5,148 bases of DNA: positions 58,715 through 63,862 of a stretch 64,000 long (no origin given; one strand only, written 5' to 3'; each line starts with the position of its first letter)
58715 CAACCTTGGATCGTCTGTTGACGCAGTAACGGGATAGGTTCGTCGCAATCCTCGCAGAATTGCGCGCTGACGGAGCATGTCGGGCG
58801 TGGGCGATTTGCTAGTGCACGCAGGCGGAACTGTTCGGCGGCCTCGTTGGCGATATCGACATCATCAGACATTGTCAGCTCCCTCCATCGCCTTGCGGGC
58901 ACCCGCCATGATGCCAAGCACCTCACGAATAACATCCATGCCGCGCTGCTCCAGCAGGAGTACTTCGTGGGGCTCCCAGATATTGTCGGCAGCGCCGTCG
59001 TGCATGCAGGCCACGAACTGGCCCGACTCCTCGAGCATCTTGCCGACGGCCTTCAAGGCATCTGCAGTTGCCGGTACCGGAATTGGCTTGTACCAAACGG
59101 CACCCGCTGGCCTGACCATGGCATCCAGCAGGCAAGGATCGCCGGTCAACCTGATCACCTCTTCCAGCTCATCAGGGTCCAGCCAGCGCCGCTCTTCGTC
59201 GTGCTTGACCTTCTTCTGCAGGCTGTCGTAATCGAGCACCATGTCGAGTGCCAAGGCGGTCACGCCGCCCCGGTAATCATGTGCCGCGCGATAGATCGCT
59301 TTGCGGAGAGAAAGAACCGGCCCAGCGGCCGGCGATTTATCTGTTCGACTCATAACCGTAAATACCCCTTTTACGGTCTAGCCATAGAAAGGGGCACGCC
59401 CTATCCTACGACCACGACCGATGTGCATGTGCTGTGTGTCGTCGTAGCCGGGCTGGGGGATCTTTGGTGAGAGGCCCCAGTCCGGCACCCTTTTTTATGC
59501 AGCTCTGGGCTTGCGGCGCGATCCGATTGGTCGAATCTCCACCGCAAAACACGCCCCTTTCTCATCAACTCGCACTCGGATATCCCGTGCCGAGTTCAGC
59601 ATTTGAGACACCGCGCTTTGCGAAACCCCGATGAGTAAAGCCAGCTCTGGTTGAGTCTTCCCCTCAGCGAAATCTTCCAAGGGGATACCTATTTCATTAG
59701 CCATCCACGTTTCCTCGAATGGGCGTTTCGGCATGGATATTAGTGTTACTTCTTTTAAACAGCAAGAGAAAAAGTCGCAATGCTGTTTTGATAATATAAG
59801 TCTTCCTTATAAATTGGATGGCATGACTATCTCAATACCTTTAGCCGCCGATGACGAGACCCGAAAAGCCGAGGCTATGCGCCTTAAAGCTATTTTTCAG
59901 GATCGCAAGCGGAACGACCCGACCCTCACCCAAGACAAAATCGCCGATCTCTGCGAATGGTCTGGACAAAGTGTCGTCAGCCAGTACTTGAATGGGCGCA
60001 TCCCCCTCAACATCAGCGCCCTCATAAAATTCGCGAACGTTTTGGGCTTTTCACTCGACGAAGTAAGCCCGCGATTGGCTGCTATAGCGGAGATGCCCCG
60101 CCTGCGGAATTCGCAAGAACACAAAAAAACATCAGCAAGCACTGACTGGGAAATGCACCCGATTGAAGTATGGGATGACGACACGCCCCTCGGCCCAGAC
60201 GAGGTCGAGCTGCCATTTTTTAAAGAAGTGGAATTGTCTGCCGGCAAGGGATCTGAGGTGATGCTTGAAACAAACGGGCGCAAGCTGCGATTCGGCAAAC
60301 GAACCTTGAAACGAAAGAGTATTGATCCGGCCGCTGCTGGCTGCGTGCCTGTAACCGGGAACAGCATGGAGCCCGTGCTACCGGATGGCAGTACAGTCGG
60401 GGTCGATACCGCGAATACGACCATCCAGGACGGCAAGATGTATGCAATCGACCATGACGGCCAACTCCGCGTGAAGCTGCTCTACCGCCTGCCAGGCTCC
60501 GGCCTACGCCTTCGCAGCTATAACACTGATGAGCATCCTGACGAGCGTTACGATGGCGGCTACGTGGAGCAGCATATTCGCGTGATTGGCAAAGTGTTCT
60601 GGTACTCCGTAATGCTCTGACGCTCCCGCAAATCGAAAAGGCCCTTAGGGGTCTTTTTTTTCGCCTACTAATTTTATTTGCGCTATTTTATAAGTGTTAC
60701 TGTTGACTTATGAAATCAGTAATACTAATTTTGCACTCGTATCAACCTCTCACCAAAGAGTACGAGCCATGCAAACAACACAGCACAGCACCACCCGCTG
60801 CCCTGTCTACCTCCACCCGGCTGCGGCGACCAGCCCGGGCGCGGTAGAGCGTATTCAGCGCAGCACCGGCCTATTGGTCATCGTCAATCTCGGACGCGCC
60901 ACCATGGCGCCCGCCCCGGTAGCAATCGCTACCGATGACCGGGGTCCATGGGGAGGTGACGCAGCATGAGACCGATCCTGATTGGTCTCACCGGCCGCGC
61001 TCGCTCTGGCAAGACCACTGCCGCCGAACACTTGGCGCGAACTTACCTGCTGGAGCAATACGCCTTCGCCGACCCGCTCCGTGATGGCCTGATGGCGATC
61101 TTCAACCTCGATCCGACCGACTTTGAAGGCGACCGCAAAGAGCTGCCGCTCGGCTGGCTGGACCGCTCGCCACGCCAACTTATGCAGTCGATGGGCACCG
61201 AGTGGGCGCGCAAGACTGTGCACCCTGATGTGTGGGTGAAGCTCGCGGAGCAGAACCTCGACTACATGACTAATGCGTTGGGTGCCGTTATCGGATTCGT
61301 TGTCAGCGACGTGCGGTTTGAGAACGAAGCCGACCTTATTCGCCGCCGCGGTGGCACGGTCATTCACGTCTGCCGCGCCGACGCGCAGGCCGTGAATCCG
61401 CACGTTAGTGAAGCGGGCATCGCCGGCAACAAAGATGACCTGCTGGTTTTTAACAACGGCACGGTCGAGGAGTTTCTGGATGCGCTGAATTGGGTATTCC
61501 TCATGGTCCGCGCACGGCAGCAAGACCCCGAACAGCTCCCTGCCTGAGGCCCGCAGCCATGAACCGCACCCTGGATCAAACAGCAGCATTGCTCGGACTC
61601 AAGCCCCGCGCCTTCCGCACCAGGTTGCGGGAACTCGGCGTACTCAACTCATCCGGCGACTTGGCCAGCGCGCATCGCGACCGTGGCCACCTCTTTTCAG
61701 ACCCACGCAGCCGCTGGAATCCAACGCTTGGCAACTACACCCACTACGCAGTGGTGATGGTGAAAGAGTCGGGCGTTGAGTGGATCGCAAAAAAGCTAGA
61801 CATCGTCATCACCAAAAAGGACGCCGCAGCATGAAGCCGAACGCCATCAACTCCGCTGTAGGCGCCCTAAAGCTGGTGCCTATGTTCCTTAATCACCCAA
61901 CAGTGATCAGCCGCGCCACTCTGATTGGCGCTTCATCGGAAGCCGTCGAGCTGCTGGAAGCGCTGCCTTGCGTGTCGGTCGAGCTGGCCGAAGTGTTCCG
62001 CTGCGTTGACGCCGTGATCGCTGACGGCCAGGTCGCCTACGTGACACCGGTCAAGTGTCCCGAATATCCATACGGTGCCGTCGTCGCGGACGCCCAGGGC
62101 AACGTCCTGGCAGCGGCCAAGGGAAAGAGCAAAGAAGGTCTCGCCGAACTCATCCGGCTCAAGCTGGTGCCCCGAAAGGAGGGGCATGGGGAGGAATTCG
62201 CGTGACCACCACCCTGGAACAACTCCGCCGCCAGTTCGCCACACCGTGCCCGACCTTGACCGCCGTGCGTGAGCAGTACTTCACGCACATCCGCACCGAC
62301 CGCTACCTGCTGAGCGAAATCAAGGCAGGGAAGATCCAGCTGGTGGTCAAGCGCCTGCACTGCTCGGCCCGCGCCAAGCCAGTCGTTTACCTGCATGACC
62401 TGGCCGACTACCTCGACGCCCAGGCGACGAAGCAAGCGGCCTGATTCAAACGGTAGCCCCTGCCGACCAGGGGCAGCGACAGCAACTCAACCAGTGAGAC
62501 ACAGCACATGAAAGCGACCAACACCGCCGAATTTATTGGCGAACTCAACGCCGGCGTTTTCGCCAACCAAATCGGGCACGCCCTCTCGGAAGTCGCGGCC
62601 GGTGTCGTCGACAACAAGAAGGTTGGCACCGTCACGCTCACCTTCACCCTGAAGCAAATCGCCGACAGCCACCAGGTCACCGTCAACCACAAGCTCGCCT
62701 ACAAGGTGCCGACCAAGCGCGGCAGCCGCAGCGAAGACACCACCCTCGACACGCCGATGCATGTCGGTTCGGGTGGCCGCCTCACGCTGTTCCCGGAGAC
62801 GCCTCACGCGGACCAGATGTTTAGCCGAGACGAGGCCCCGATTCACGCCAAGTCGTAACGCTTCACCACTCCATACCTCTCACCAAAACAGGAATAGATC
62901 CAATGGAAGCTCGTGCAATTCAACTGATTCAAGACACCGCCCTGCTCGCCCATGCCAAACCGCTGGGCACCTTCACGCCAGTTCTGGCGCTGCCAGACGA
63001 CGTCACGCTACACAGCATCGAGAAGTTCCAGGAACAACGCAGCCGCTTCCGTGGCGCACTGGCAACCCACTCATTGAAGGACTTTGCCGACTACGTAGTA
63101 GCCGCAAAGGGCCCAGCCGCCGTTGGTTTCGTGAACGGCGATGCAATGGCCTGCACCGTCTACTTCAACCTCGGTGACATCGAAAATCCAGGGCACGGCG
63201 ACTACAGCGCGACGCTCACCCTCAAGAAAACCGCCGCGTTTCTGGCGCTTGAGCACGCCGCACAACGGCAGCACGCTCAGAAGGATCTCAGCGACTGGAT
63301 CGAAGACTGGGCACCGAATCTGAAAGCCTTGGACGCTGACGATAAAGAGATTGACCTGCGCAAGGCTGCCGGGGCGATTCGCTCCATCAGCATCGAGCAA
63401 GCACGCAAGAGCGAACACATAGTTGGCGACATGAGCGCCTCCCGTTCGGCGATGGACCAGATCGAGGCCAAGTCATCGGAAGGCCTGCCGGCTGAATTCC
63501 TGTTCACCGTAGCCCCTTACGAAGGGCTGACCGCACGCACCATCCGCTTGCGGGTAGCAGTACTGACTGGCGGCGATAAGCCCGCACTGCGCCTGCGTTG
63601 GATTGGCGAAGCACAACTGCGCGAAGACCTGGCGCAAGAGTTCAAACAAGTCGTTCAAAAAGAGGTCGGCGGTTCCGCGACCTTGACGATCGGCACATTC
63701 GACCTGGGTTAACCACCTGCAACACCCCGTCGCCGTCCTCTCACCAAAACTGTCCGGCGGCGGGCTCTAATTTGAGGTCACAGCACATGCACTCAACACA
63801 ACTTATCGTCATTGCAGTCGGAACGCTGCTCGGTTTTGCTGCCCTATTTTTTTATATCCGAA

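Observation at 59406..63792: Two-hairpin element between cro and cII whose loops match six sites in the early operon: candidate phage sRNA-target network or put/nut-like antitermination code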

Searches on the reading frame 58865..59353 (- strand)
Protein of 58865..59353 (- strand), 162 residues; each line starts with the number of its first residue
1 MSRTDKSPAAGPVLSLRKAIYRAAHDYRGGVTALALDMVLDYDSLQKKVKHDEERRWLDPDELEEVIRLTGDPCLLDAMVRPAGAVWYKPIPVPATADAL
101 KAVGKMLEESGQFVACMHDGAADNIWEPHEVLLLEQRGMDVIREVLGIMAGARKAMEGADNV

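Call 15: search_protein_families(library=pfam, proteins=[window:58865-59353:-], max_evalue=0.01)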
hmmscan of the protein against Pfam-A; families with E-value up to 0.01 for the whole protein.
window:58865-59353:- (162 aa): 1 family
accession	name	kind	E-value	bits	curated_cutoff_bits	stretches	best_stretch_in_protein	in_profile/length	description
PF06892.16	Phage_CP76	-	1.5e-15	57.8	26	1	17-148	4-139/146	Phage regulatory protein CII (CP76)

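Call 23: find_related_loci(query=window:58865-59353:-, collection=genome_contigs, flank=10000)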
Query window:58865-59353:- (162 aa) in genome_contigs; peptide patterns used: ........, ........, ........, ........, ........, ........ (x = any residue, [..] = any of these).
63 stretches matched a pattern; 9 encode a relative of the query (tblastn E <= 1e-3); 9 distinct loci.
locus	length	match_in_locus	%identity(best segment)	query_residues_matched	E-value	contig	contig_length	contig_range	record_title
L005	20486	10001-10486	97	1-162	6e-105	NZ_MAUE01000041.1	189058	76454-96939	Pseudomonas aylmerensis strain S1E40 553_5, whole genome shotgun sequence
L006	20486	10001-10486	95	1-162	1e-103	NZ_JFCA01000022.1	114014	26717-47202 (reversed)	Pseudomonas sp. CHM02 contig00022, whole genome shotgun sequence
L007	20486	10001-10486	74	1-162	2e-78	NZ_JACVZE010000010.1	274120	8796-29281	Pseudomonas pisciculturae strain P115 Seq10, whole genome shotgun sequence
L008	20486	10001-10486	74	1-162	2e-78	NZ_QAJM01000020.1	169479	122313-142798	Pseudomonas sp. KBW05 KBW5_ACAGTG_contig_20, whole genome shotgun sequence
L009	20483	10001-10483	74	1-161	6e-78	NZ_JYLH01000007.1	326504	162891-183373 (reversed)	Pseudomonas libanensis strain DSM 17149 7_326504_15.2974, whole genome shotgun sequence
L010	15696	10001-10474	76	1-158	5e-78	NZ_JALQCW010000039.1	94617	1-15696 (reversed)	Pseudomonas morbosilactucae strain MAFF 302030 302030_contig_39, whole genome shotgun sequence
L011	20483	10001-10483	73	1-161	2e-76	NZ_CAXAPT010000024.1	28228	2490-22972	Pseudomonas sp. EA_5y_Pfl2_R50 isolate PseudoSSchier:R50 EA_5y_Pfl2_R50_NODE_24_length_28228_cov_9.057969, whole genome 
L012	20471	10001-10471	75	1-157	5e-76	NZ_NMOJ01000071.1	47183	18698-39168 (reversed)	Pseudomonas mandelii strain 6A1 pm_71, whole genome shotgun sequence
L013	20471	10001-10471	66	1-157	6e-68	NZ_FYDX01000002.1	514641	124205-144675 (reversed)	Pseudomonas sp. Irchel 3E13 isolate Pseudomonas sp. Irchel 3E13, whole genome shotgun sequence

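Call 24: find_related_loci(query=window:58865-59353:-, collection=viral_contigs, flank=10000)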
Query window:58865-59353:- (162 aa) in viral_contigs; peptide patterns used: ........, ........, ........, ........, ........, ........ (x = any residue, [..] = any of these).
92 stretches matched a pattern; 83 encode a relative of the query (tblastn E <= 1e-3); the best 80 are kept; 80 distinct loci.
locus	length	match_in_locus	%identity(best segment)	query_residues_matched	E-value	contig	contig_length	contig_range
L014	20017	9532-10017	100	1-162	4e-106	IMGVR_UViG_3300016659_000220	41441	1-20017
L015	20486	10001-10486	99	1-162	2e-105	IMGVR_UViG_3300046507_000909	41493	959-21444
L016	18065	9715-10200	98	1-162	7e-105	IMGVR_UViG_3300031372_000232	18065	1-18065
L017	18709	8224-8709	99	1-162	7e-105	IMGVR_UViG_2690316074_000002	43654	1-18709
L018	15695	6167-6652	98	1-162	2e-104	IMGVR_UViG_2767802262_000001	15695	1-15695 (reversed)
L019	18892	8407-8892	98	1-162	2e-104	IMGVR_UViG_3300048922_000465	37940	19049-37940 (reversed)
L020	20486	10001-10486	98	1-162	2e-104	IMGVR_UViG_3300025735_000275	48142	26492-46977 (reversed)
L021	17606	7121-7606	98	1-162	2e-104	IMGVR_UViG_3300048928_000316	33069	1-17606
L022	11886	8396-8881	98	1-162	2e-104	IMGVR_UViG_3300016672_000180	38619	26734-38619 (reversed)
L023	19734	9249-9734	98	1-162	2e-104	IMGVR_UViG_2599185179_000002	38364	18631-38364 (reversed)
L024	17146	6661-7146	98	1-162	2e-104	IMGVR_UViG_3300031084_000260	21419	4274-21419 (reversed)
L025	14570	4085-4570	97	1-162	1e-103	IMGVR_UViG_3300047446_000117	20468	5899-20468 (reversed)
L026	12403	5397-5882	96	1-162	2e-103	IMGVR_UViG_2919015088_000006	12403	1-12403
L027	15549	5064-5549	96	1-162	1e-103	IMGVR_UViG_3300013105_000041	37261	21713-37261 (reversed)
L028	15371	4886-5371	96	1-162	2e-103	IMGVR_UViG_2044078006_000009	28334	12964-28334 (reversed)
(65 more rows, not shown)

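Call 56: search_protein_families(library=phrogs, proteins=[window:58865-59353:-], max_evalue=0.001)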
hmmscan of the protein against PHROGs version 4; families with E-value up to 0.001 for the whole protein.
window:58865-59353:- (162 aa): 1 family
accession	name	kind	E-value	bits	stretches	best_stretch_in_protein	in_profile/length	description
phrog_101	-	transcription regulation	1.2e-29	104.5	1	1-159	7-165/203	CII-like transcriptional activator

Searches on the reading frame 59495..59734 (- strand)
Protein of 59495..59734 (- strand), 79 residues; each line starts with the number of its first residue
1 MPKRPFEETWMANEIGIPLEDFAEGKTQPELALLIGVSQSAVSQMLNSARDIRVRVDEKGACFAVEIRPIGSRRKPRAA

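Call 15: search_protein_families(library=pfam, proteins=[window:59495-59734:-], max_evalue=0.01)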
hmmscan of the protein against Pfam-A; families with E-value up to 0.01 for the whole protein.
window:59495-59734:- (79 aa): 4 families
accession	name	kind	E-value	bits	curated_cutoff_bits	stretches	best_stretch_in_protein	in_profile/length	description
PF09048.16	Cro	-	1e-09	38.7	32.7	1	17-70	4-57/59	Cro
PF01381.28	HTH_3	-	0.00026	21.4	23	1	24-54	8-38/55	Helix-turn-helix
PF12802.13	MarR_2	-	0.0074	16.9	27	1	23-48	18-43/61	MarR family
PF04545.22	Sigma70_r4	-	0.0094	15.9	24.1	0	23-50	18-45/50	Sigma-70, region 4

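Call 56: search_protein_families(library=phrogs, proteins=[window:59495-59734:-], max_evalue=0.001)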
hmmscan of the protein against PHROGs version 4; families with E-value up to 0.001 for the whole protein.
window:59495-59734:- (79 aa): 1 family
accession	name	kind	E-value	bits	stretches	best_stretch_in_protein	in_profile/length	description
phrog_35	-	transcription regulation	4.5e-08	34.4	1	13-75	72-140/181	transcriptional repressor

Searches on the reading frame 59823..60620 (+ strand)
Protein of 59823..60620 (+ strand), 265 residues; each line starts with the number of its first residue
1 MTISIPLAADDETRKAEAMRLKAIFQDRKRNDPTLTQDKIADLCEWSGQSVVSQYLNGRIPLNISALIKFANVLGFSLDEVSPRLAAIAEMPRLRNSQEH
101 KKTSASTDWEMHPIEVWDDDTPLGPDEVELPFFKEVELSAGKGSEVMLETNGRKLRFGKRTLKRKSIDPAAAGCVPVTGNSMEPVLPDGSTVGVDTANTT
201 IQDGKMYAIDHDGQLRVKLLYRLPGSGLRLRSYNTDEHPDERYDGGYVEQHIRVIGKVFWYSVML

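Call 15: search_protein_families(library=pfam, proteins=[window:59823-60620:+], max_evalue=0.01)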
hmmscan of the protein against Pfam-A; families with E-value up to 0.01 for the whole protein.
window:59823-60620:+ (265 aa): 3 families
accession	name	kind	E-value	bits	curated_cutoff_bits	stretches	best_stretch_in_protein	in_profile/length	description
PF00717.28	Peptidase_S24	-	3.7e-22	78.6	23.3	1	137-259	5-116/116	Peptidase S24-like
PF01381.28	HTH_3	-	3.2e-06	27.5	23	1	32-80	7-54/55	Helix-turn-helix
PF13560.12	HTH_31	-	2.7e-05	24.8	27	1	32-81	12-61/64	Helix-turn-helix domain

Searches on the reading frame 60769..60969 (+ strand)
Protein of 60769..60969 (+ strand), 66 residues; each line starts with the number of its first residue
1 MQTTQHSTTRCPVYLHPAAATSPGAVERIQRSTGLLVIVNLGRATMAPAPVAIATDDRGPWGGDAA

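Call 15: search_protein_families(library=pfam, proteins=[window:60769-60969:+], max_evalue=0.01)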
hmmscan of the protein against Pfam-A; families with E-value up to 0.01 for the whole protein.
window:60769-60969:+ (66 aa): 0 families

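Call 56: search_protein_families(library=phrogs, proteins=[window:60769-60969:+], max_evalue=0.001)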
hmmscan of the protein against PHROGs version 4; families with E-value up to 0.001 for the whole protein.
window:60769-60969:+ (66 aa): 1 family
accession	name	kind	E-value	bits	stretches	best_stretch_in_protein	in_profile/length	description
phrog_13491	-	unknown function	5.6e-26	91.6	1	3-66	2-64/64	-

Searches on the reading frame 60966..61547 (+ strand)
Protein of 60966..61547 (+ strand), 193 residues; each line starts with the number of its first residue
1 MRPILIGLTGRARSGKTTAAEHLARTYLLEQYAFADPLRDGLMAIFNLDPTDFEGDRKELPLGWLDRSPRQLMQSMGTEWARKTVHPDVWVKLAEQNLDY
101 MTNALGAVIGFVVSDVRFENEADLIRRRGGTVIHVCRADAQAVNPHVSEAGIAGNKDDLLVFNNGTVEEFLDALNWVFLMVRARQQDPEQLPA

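Call 15: search_protein_families(library=pfam, proteins=[window:60966-61547:+], max_evalue=0.01)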
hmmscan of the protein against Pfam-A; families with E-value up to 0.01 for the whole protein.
window:60966-61547:+ (193 aa): 1 family
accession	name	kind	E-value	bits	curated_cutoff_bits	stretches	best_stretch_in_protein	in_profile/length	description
PF21448.3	DNMK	-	1.8e-28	100.1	27.1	2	68-170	129-229/232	Deoxynucleotide monophosphate kinase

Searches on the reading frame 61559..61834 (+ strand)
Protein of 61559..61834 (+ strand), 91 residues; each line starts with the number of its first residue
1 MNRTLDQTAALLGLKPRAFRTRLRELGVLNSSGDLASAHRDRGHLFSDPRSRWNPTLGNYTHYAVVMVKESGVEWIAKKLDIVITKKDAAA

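Call 15: search_protein_families(library=pfam, proteins=[window:61559-61834:+], max_evalue=0.01)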
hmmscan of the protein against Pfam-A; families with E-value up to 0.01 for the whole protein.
window:61559-61834:+ (91 aa): 1 family
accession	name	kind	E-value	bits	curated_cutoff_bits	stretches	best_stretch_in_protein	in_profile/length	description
PF03374.19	ANT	-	0.00083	20.1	25.3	1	4-80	25-105/108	Phage antirepressor protein KilAC domain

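Call 56: search_protein_families(library=phrogs, proteins=[window:61559-61834:+], max_evalue=0.001)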
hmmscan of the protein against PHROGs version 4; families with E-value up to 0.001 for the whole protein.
window:61559-61834:+ (91 aa): 2 families
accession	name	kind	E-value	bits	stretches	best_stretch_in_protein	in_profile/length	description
phrog_5689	-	unknown function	1.6e-34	119.2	1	1-91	1-90/91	-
phrog_63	-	transcription regulation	5.1e-05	23.8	1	6-81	278-357/431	anti-repressor Ant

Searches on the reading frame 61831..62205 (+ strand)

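Call 15: search_protein_families(library=pfam, proteins=[window:61831-62205:+], max_evalue=0.01)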
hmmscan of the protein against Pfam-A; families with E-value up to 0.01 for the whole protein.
window:61831-62205:+ (124 aa): 0 families

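Call 56: search_protein_families(library=phrogs, proteins=[window:61831-62205:+], max_evalue=0.001)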
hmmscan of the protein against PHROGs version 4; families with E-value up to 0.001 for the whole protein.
window:61831-62205:+ (124 aa): 1 family
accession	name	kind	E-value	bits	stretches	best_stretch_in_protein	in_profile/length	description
phrog_8889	-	unknown function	7e-54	182.2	1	1-123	1-123/124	-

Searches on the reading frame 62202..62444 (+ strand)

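Call 15: search_protein_families(library=pfam, proteins=[window:62202-62444:+], max_evalue=0.01)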
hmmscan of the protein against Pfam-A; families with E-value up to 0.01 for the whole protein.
window:62202-62444:+ (80 aa): 1 family
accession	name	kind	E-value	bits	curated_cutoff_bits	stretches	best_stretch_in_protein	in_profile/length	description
PF11112.13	PyocinActivator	-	3e-23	82.2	24.2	1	4-77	1-73/74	Pyocin activator protein PrtN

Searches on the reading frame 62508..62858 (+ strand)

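Call 15: search_protein_families(library=pfam, proteins=[window:62508-62858:+], max_evalue=0.01)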
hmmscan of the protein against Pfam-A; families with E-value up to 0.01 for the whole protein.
window:62508-62858:+ (116 aa): 0 families

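Call 56: search_protein_families(library=phrogs, proteins=[window:62508-62858:+], max_evalue=0.001)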
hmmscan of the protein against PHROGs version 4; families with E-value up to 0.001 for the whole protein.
window:62508-62858:+ (116 aa): 3 families
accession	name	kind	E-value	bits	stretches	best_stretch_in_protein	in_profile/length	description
phrog_204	-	unknown function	1.3e-39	136.5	1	1-112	21-123/143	-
phrog_17027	-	unknown function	1.6e-12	47.7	1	58-97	2-41/62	-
phrog_33467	-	unknown function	1.5e-10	41.6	1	3-46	6-49/58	-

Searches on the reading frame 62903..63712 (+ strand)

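Call 15: search_protein_families(library=pfam, proteins=[window:62903-63712:+], max_evalue=0.01)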
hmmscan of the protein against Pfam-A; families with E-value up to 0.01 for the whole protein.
window:62903-63712:+ (269 aa): 1 family
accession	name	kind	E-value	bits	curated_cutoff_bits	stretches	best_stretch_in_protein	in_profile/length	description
PF10065.14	DUF2303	-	1.5e-57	195.3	26.6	1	4-266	3-269/269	Uncharacterized conserved protein (DUF2303)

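Call 56: search_protein_families(library=phrogs, proteins=[window:62903-63712:+], max_evalue=0.001)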
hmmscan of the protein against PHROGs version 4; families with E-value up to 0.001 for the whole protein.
window:62903-63712:+ (269 aa): 2 families
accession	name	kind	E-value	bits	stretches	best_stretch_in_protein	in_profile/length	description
phrog_210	-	unknown function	6.3e-81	272.6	1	1-267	3-273/274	-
phrog_18285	-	unknown function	5.2e-14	53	1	184-266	1-83/85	-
